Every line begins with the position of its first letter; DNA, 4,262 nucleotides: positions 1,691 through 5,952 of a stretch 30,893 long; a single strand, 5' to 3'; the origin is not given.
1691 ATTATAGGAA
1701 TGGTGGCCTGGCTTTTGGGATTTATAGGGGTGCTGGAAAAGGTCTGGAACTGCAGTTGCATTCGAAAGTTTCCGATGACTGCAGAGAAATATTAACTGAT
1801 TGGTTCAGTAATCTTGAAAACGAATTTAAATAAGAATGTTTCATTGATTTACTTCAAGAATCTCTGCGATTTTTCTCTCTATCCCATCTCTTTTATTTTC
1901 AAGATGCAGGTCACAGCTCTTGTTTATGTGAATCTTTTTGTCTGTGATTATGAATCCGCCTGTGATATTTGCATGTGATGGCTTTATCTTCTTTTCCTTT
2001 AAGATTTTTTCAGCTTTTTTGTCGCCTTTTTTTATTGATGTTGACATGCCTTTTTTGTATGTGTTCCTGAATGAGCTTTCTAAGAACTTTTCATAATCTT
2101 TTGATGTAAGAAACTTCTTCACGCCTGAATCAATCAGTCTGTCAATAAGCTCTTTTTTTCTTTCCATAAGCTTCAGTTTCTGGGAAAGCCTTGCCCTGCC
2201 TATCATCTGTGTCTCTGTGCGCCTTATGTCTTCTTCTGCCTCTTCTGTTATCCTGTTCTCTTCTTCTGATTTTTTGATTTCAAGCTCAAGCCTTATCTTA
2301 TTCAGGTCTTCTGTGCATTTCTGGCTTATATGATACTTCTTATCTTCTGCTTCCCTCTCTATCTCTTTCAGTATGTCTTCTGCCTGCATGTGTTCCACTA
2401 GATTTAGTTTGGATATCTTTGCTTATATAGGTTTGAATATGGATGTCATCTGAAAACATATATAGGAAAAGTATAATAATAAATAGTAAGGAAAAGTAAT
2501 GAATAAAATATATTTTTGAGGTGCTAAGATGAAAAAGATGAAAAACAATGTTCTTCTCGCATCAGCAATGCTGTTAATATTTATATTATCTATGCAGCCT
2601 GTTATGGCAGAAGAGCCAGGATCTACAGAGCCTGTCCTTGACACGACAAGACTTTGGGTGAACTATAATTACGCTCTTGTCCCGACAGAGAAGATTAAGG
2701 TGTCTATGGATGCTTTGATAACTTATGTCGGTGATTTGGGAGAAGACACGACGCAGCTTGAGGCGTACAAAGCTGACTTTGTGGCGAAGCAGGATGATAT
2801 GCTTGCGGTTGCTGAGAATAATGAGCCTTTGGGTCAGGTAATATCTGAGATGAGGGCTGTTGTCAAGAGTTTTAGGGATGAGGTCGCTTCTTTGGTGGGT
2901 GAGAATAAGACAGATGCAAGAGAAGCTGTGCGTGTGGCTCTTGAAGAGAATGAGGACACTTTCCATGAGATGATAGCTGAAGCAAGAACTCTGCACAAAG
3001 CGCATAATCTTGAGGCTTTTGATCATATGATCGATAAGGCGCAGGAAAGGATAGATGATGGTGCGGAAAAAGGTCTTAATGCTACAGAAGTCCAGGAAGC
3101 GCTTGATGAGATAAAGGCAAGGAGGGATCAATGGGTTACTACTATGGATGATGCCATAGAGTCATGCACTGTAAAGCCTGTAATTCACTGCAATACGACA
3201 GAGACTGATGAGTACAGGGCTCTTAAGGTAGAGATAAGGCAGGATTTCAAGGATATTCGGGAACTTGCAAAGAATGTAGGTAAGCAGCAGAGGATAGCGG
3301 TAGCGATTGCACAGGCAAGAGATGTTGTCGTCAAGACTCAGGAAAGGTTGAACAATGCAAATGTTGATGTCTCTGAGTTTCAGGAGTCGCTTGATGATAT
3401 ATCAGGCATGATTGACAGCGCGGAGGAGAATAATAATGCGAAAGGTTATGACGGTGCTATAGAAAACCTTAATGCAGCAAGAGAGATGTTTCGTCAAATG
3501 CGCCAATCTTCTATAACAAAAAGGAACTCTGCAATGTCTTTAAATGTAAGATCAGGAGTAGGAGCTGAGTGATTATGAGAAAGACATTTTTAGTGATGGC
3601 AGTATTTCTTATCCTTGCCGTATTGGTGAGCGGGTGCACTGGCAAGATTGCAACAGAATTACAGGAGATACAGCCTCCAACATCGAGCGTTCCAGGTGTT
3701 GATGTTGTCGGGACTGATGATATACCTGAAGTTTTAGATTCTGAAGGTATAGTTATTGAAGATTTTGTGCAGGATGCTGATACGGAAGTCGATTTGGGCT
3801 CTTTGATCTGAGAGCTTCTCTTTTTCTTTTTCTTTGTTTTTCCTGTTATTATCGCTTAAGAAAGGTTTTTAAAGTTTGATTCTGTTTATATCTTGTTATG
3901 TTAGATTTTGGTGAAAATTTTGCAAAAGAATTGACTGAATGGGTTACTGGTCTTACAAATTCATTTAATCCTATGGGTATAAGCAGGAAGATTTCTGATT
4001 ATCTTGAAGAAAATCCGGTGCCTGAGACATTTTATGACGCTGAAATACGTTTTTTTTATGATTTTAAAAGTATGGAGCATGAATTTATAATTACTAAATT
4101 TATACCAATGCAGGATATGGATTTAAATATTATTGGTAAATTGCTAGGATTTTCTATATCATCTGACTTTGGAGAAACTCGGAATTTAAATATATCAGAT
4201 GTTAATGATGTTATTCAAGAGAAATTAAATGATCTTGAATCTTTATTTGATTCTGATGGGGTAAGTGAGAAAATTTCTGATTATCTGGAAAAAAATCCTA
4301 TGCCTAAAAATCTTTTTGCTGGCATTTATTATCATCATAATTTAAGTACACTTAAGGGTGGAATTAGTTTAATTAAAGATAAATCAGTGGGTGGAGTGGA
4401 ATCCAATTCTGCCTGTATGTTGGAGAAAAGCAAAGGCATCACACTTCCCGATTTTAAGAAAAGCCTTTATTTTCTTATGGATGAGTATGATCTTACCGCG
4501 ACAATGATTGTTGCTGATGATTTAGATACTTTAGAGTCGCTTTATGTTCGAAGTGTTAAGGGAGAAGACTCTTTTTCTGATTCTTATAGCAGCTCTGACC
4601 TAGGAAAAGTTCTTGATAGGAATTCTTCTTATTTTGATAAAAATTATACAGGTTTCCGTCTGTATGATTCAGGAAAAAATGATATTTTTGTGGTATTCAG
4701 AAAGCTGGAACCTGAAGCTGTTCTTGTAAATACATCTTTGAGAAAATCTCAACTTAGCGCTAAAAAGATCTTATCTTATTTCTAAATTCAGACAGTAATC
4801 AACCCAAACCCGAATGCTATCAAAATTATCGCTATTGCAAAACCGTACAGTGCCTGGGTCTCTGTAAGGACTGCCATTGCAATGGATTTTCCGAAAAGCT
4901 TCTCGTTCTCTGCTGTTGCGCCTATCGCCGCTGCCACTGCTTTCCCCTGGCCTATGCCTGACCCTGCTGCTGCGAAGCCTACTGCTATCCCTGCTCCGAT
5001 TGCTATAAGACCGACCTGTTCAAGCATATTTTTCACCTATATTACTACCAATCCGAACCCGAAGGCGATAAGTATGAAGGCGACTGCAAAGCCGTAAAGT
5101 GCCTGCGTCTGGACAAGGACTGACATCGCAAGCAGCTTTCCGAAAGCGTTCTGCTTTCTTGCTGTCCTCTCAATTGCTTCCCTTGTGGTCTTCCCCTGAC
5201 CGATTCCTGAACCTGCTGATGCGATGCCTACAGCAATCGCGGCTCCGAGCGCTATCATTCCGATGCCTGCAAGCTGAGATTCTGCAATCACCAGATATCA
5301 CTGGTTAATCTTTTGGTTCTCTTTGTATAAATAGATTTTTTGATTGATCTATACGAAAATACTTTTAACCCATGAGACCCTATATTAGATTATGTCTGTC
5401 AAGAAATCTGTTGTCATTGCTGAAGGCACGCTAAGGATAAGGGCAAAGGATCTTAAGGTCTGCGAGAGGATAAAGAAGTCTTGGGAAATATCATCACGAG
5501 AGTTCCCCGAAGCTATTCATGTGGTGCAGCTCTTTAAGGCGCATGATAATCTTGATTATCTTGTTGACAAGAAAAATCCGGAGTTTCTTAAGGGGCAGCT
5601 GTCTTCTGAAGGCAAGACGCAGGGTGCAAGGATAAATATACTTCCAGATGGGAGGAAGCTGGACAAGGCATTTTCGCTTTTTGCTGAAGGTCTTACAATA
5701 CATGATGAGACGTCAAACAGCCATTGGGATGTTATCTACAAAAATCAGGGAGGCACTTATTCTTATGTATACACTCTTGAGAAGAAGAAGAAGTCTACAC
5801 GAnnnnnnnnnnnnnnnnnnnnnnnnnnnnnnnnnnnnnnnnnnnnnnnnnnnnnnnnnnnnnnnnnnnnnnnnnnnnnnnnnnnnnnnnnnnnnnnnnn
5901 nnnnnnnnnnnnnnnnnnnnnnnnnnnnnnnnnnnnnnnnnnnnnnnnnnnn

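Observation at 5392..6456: TopIB-like enzyme with a tyrosine-recombinase HxxR motif and an insertion before the catalytic Tyr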

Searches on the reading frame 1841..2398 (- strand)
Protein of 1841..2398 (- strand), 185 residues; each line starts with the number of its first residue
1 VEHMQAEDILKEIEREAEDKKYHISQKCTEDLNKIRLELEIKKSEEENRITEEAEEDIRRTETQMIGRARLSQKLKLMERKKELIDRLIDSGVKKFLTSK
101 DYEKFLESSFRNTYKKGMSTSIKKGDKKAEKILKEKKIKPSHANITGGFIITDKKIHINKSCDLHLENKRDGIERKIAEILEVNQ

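Call 10: search_protein_families(library=pfam, proteins=[window:1841-2398:-], max_evalue=0.001)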
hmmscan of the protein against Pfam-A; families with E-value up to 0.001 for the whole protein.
window:1841-2398:- (185 aa): 1 family
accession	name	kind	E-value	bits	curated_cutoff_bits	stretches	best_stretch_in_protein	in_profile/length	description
PF01991.23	vATP-synt_E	-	5.1e-05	23.2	24.2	1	12-96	1-85/199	ATP synthase (E/31 kDa) subunit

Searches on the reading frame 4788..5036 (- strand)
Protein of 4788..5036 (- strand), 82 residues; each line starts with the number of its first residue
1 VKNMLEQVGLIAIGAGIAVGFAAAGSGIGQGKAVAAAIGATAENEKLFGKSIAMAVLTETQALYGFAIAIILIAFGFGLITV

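Call 10: search_protein_families(library=pfam, proteins=[window:4788-5036:-], max_evalue=0.001)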
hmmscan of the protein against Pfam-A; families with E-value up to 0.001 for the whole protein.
window:4788-5036:- (82 aa): 1 family
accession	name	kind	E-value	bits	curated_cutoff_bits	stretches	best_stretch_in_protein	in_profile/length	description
PF00137.26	ATP-synt_C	-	1.1e-20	74.1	24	1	13-72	1-60/60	ATP synthase subunit C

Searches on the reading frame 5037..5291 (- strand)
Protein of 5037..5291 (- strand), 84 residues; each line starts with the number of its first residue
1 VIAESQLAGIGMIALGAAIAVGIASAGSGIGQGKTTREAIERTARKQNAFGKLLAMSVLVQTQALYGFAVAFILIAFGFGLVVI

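Call 10: search_protein_families(library=pfam, proteins=[window:5037-5291:-], max_evalue=0.001)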
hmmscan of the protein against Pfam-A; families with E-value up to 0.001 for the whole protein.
window:5037-5291:- (84 aa): 1 family
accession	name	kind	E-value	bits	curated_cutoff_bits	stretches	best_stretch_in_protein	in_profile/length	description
PF00137.26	ATP-synt_C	-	1.2e-17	64.3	24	1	15-74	1-60/60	ATP synthase subunit C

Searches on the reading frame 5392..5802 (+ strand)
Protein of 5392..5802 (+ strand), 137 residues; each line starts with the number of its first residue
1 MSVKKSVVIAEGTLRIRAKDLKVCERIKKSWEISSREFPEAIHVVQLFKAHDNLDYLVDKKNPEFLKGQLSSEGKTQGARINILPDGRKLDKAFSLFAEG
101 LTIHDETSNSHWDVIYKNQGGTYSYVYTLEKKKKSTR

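Call 78: predict_structure(alignment_id=A4)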
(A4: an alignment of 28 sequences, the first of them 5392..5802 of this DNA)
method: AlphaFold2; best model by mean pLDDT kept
length: 137 residues; sequences in the alignment: 28
mean_pLDDT: 91.7   pTM: 0.83
mean pLDDT of the five models: 91.7, 91.1, 90.4, 89.0, 88.9
residues with pLDDT >= 90: 111; 70-90: 14; 50-70: 11; < 50: 1
segments of 3 or more residues with pLDDT < 50: none
pLDDT, mean of each block of 10 residues (from residue 1): 69 98 96 97 97 97 97 96 96 97 78 91 94 79
secondary structure, 60 per line:
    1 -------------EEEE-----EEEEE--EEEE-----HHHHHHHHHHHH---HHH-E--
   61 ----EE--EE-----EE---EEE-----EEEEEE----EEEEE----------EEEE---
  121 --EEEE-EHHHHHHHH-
elements in order: E14-17 E23-27 E30-33 H39-50 E81-83 E89-94 E99-103 E114-117 E123-126 H129-136
